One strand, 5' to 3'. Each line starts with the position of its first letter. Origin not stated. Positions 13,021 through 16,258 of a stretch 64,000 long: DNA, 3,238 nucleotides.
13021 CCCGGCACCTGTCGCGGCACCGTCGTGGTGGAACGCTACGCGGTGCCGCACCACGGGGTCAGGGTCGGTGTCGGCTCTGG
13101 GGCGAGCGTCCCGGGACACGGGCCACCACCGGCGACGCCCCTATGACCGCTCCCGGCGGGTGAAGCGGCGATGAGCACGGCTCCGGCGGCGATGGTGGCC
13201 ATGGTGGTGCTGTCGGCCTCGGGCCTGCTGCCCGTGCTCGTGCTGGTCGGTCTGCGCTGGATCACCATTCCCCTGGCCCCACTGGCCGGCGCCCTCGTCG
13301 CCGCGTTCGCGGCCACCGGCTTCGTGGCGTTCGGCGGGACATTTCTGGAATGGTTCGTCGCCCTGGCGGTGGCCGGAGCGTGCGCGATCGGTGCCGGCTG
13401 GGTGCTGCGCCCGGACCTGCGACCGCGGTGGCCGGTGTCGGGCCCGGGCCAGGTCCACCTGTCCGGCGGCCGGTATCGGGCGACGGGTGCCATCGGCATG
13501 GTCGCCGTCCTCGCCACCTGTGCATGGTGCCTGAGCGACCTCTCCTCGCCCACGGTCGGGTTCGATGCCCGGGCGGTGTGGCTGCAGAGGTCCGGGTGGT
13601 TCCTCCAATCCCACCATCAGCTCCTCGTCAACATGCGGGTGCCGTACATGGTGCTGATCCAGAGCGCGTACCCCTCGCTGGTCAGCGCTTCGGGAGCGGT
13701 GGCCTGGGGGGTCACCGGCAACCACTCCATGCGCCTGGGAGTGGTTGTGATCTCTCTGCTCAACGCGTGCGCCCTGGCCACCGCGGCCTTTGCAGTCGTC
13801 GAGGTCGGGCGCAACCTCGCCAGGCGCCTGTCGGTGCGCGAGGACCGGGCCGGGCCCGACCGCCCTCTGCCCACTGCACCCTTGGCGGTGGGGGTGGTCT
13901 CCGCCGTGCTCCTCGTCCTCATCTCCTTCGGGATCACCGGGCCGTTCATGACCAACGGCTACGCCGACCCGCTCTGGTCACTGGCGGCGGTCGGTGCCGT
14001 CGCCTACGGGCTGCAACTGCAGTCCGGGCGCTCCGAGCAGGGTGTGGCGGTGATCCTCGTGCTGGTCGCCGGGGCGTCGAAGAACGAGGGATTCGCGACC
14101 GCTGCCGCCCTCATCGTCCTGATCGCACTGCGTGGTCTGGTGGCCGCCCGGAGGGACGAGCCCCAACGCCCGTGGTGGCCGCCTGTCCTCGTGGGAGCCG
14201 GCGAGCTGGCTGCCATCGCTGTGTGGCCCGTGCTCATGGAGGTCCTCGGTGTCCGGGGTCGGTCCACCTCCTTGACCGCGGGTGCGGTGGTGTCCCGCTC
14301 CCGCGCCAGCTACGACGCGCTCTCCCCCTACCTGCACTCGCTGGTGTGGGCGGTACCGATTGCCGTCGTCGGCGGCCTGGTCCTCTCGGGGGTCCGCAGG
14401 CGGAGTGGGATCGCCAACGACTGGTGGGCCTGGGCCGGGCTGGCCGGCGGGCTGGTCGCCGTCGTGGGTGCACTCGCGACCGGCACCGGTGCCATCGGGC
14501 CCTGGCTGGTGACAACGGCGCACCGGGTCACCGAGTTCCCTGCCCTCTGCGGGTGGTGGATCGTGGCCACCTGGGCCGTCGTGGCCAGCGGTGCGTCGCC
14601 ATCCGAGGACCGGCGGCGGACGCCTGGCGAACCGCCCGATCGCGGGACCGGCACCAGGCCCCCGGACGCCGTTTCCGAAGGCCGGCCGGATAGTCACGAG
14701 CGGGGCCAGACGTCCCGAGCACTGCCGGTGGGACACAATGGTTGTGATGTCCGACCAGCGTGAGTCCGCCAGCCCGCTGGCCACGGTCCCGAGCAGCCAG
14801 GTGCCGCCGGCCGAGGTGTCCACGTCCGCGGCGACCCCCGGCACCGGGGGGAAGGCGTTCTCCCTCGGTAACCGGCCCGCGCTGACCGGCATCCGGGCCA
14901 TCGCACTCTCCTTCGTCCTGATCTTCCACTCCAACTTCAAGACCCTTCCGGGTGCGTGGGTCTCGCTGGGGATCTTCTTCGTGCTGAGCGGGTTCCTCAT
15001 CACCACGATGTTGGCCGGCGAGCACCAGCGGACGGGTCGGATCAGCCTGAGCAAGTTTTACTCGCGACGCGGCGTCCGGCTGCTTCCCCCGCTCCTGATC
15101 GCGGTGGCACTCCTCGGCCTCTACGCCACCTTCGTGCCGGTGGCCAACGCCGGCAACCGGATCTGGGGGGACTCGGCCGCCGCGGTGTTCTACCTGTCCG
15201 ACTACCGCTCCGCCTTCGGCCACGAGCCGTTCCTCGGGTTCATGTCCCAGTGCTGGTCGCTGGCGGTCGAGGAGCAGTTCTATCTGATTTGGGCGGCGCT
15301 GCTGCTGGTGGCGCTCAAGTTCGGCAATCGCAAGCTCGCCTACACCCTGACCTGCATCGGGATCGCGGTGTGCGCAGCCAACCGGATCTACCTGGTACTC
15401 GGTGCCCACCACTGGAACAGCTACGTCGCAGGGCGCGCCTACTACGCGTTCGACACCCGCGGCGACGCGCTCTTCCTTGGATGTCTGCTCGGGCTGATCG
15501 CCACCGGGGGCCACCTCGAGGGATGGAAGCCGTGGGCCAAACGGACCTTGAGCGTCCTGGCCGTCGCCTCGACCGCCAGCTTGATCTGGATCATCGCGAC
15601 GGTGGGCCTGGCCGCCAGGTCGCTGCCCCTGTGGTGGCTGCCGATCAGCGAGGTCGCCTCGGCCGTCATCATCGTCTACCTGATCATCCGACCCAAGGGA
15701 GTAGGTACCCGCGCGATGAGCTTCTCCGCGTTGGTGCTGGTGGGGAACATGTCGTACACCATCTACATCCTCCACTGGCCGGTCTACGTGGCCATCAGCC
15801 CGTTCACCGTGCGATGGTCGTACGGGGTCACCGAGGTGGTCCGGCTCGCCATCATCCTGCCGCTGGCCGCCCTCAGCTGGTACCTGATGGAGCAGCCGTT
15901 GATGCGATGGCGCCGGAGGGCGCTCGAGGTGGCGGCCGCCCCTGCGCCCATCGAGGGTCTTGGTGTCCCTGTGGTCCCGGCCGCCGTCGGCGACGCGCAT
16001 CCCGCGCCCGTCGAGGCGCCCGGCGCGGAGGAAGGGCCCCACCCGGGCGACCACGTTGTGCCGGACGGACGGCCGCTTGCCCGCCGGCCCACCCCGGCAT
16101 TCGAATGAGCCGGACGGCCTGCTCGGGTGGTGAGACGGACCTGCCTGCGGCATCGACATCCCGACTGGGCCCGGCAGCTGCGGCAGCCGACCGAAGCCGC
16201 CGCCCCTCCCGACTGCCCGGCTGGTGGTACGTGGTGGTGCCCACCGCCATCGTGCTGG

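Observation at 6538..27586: Six clustered paralogues of an unassigned polytopic membrane-protein family with an invariant T-C-x-C-x-D motif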

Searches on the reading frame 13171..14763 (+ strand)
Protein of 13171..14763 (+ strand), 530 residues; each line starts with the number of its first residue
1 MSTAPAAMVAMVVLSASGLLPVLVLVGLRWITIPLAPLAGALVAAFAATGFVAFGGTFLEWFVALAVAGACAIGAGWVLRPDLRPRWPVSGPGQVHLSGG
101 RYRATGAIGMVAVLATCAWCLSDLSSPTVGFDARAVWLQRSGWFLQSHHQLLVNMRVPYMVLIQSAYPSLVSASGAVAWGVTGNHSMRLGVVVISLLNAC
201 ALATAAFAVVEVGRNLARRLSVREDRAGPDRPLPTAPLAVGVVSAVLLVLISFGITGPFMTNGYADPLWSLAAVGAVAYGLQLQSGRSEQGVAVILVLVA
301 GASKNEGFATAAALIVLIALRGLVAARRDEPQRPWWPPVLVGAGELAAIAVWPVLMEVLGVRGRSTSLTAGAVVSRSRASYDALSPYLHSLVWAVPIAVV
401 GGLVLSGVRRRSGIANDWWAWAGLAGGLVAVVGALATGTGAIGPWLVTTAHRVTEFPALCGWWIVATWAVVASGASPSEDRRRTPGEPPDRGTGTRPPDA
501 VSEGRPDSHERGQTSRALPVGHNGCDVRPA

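Call 8: search_protein_families(library=pfam, proteins=[window:13171-14763:+], max_evalue=0.01)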
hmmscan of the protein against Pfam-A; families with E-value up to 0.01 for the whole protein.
window:13171-14763:+ (530 aa): 0 families

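Call 41: search_protein_families(library=pfam, proteins=[window:13171-14763:+], max_evalue=10)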
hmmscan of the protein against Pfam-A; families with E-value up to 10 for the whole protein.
window:13171-14763:+ (530 aa): 0 families

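Call 47: search_protein_families(library=ncbifam, proteins=[window:13171-14763:+], max_evalue=1)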
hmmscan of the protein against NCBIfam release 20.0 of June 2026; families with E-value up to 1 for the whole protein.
window:13171-14763:+ (530 aa): 0 families

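Call 74: search_solved_structures(query=A5, max_evalue=1)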
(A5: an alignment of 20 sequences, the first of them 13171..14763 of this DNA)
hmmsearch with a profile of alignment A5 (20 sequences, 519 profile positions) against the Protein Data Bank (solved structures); distinct sequences matched with E-value up to 1: 0.

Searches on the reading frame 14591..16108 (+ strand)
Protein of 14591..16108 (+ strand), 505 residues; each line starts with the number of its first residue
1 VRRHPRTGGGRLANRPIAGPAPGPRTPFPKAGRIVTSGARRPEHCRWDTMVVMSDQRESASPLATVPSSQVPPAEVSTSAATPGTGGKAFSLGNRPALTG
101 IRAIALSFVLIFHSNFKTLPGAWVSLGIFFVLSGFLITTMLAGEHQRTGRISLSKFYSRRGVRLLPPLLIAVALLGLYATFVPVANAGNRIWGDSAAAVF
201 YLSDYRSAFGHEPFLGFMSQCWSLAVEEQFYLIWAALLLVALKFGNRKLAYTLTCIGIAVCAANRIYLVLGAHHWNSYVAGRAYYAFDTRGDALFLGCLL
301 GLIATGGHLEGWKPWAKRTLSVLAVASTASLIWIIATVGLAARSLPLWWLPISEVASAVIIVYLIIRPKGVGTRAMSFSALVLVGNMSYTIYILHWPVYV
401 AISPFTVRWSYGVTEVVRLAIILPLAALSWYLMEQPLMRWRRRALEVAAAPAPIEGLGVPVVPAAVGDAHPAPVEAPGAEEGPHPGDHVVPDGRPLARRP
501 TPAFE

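Call 8: search_protein_families(library=pfam, proteins=[window:14591-16108:+], max_evalue=0.01)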
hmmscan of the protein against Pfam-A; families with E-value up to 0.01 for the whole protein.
window:14591-16108:+ (505 aa): 1 family
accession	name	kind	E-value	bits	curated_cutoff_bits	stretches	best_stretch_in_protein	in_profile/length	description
PF01757.29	Acyl_transf_3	-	9.9e-23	81.1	31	1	97-432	3-323/326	Acyltransferase domain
